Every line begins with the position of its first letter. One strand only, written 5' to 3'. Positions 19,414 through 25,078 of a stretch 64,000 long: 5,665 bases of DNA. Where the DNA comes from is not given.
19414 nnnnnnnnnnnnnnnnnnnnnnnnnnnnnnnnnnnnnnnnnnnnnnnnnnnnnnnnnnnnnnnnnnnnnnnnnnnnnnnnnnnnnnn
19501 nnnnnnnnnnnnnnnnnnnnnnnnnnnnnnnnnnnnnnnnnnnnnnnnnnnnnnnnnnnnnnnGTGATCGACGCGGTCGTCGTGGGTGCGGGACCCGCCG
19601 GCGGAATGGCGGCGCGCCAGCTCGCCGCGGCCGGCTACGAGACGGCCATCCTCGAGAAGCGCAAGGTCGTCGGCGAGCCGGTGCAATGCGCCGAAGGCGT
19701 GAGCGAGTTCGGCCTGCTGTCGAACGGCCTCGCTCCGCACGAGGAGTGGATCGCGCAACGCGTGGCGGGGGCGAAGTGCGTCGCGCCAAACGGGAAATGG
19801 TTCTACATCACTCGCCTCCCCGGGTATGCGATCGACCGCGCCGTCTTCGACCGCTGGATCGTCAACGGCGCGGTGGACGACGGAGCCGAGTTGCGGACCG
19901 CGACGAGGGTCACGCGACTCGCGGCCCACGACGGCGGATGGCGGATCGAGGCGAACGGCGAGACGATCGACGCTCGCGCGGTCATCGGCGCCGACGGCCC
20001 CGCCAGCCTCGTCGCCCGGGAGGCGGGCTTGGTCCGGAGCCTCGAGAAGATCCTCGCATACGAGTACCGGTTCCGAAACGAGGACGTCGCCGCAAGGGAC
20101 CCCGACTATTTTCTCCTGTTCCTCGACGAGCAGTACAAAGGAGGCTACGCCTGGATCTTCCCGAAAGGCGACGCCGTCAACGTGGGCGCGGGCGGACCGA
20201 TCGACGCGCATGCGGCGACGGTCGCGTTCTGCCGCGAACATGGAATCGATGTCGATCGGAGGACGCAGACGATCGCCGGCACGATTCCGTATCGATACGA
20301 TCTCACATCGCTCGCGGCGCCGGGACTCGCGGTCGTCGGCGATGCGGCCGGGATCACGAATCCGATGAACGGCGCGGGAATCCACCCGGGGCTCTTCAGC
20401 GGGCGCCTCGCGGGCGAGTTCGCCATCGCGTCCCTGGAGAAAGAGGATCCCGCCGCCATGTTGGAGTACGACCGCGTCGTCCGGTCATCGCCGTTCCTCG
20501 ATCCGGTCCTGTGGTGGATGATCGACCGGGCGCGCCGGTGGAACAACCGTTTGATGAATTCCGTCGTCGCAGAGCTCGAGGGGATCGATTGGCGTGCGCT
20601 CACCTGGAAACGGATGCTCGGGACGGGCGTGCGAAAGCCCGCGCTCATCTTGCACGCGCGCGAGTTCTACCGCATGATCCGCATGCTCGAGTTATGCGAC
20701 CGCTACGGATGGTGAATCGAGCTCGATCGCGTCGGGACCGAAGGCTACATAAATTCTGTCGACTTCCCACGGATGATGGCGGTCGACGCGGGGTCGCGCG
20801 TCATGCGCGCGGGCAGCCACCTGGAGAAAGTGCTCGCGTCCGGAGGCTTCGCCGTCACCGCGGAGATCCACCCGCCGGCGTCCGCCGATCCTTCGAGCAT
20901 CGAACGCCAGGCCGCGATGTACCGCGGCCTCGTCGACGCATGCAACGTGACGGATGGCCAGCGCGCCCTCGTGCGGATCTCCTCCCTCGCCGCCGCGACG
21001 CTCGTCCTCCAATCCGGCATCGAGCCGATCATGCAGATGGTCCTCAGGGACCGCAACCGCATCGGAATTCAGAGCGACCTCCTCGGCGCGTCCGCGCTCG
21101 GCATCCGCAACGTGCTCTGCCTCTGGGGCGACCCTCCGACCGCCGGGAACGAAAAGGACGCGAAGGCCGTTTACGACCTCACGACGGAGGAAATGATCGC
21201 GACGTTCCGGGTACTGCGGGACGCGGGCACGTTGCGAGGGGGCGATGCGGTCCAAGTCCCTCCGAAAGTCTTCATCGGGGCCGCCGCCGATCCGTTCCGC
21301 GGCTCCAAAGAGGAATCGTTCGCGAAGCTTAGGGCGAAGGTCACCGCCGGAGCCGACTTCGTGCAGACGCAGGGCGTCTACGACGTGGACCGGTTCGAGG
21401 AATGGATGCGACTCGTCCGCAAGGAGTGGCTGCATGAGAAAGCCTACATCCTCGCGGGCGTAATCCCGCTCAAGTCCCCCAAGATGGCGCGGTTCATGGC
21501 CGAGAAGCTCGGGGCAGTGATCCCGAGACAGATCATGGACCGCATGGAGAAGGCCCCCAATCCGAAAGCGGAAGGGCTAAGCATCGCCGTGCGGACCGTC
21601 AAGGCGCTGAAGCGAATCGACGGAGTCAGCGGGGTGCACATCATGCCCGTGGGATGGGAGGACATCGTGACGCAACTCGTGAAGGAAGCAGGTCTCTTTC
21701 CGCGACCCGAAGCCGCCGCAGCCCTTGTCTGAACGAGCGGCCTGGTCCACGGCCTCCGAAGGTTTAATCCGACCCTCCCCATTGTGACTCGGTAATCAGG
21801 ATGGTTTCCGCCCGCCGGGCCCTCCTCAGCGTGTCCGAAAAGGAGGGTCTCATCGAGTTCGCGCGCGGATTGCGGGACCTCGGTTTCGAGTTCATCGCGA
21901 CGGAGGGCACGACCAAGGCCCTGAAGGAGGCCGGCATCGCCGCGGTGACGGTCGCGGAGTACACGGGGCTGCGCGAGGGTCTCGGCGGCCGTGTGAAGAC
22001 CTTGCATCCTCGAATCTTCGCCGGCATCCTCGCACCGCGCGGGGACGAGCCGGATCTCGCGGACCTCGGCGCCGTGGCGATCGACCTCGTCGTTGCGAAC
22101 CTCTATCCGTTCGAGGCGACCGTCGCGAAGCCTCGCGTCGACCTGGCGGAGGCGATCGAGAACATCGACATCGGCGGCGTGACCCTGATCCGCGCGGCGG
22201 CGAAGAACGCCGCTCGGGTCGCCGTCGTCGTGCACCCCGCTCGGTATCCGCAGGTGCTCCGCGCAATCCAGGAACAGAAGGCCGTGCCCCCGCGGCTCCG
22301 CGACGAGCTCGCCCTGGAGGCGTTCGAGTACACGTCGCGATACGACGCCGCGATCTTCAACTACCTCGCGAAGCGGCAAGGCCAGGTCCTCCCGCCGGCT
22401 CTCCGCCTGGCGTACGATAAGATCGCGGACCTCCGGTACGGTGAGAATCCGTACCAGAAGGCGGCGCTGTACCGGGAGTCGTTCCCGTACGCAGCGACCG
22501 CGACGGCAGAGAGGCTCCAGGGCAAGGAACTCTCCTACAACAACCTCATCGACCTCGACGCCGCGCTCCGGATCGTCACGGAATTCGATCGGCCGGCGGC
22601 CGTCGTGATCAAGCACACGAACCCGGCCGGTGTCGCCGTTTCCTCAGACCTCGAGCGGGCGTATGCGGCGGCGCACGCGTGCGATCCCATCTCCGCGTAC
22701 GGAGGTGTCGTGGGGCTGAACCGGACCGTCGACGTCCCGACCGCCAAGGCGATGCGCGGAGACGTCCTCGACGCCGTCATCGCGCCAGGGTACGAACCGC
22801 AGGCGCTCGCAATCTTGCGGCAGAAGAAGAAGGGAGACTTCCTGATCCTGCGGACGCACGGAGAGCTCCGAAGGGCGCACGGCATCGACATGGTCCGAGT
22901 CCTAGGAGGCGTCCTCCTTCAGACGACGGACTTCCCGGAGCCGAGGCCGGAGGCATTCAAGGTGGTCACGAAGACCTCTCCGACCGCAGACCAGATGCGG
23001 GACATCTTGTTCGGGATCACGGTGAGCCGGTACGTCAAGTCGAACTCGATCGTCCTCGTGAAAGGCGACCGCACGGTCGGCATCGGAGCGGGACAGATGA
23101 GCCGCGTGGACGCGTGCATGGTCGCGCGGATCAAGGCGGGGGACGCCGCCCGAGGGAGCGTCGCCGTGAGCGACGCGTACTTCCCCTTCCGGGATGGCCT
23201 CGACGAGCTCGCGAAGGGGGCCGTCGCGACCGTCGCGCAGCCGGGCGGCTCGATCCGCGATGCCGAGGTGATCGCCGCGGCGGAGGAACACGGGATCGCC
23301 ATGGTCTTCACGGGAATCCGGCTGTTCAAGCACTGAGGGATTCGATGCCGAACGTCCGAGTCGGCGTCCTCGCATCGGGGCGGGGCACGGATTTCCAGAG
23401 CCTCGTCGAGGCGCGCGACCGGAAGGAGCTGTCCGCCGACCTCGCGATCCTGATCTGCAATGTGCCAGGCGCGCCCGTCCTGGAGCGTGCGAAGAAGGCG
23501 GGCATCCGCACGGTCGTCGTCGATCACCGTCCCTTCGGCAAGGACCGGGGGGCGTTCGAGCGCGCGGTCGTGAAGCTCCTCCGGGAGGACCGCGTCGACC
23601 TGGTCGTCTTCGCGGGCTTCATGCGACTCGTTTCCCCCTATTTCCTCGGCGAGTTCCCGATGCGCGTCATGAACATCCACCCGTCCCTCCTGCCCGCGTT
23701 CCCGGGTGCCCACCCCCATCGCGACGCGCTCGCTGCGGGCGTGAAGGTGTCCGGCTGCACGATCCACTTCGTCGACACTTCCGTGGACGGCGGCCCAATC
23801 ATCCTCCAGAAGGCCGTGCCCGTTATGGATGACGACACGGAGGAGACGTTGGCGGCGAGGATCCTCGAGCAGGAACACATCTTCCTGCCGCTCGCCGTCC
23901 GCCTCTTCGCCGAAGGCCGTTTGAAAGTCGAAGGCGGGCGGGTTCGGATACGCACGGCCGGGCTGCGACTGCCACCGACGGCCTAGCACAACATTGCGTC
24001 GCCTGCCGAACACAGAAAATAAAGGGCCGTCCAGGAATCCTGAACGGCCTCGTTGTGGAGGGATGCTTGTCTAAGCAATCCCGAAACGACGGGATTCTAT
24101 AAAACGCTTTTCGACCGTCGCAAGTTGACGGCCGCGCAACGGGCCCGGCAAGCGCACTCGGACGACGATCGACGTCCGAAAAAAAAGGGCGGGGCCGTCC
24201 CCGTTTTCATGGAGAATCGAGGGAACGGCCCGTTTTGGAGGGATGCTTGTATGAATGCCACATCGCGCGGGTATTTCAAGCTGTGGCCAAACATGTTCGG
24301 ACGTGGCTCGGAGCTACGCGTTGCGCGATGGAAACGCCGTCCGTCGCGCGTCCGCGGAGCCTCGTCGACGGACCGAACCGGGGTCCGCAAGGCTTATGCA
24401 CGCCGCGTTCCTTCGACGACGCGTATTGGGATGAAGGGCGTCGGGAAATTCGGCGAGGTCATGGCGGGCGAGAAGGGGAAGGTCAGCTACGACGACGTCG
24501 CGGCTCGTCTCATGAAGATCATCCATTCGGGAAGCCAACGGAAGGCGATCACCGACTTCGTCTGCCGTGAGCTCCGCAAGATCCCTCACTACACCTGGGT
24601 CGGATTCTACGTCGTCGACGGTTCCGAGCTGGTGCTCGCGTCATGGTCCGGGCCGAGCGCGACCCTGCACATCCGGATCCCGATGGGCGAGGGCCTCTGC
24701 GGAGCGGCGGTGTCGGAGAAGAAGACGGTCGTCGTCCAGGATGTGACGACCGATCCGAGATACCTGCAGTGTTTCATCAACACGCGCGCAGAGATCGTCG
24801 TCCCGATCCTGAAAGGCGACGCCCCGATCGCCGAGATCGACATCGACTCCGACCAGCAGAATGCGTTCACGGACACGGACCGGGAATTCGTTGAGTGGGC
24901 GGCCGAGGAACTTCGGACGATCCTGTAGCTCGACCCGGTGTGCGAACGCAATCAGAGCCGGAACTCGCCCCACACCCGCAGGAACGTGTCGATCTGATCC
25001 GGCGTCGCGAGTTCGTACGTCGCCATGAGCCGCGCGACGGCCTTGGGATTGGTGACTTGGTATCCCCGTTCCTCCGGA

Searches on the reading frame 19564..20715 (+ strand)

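Call 47: search_protein_families(library=pfam, proteins=[window:19564-20715:+], max_evalue=0.00001)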
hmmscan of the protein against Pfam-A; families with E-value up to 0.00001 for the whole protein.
window:19564-20715:+ (383 aa): 4 families
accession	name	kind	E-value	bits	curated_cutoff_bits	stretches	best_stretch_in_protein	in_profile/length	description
PF01494.25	FAD_binding_3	-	5.8e-12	45.9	22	0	2-34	2-34/349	FAD binding domain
PF01266.30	DAO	-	5.1e-10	39.8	27.9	0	54-210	112-270/353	FAD dependent oxidoreductase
PF03486.20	HI0933_like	-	1.6e-07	31.5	50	0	3-42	2-41/244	HI0933-like protein Rossmann domain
PF22578.2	GGR_cat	-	1.6e-06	28.4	27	1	165-210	5-49/88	Geranylgeranyl reductase catalytic domain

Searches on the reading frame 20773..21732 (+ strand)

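Call 47: search_protein_families(library=pfam, proteins=[window:20773-21732:+], max_evalue=0.00001)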
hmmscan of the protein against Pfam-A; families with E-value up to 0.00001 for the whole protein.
window:20773-21732:+ (319 aa): 1 family
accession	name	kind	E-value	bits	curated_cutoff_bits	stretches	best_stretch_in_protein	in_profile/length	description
PF02219.23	MTHFR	-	2.4e-38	132.6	24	1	17-307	2-287/287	Methylenetetrahydrofolate reductase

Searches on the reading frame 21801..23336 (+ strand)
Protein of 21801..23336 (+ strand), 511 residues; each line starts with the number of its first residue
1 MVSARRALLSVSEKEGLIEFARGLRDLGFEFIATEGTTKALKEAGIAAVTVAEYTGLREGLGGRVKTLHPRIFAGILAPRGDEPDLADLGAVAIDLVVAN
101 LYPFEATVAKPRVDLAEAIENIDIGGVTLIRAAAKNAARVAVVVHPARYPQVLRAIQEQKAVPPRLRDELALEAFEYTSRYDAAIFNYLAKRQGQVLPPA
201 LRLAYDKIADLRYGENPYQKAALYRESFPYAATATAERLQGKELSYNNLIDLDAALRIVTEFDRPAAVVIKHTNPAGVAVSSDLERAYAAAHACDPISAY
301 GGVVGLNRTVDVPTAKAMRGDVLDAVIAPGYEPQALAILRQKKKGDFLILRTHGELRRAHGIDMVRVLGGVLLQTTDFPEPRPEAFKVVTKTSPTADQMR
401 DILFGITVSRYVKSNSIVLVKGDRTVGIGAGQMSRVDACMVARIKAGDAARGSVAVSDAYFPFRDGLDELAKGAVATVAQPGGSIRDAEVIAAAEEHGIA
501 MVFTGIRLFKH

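Call 47: search_protein_families(library=pfam, proteins=[window:21801-23336:+], max_evalue=0.00001)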
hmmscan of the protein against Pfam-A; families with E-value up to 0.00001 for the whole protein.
window:21801-23336:+ (511 aa): 2 families
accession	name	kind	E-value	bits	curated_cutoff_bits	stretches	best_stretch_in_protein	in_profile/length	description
PF01808.24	AICARFT_IMPCHas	-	1.7e-109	366.5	25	1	133-443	1-309/311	AICARFT/IMPCHase bienzyme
PF02142.27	MGS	-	1.9e-21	76.4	24.1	1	16-128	1-94/94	MGS-like domain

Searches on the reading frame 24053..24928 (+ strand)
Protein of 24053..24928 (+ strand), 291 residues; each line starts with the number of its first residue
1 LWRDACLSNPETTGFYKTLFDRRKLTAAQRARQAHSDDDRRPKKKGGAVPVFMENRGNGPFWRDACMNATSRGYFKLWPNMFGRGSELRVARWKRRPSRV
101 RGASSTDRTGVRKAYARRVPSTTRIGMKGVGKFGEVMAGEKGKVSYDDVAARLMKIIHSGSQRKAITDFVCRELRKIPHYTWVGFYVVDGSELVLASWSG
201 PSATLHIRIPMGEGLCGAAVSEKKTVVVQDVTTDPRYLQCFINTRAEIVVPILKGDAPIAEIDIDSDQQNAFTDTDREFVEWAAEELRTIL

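Call 47: search_protein_families(library=pfam, proteins=[window:24053-24928:+], max_evalue=0.00001)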
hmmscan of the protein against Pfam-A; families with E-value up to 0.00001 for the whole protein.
window:24053-24928:+ (291 aa): 2 families
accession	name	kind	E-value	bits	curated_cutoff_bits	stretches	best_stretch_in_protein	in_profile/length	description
PF13185.12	GAF_2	-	1.5e-13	51.6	28.6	1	164-285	5-129/136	GAF domain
PF01590.32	GAF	-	4.1e-12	47.2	22.4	1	166-286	5-128/133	GAF domain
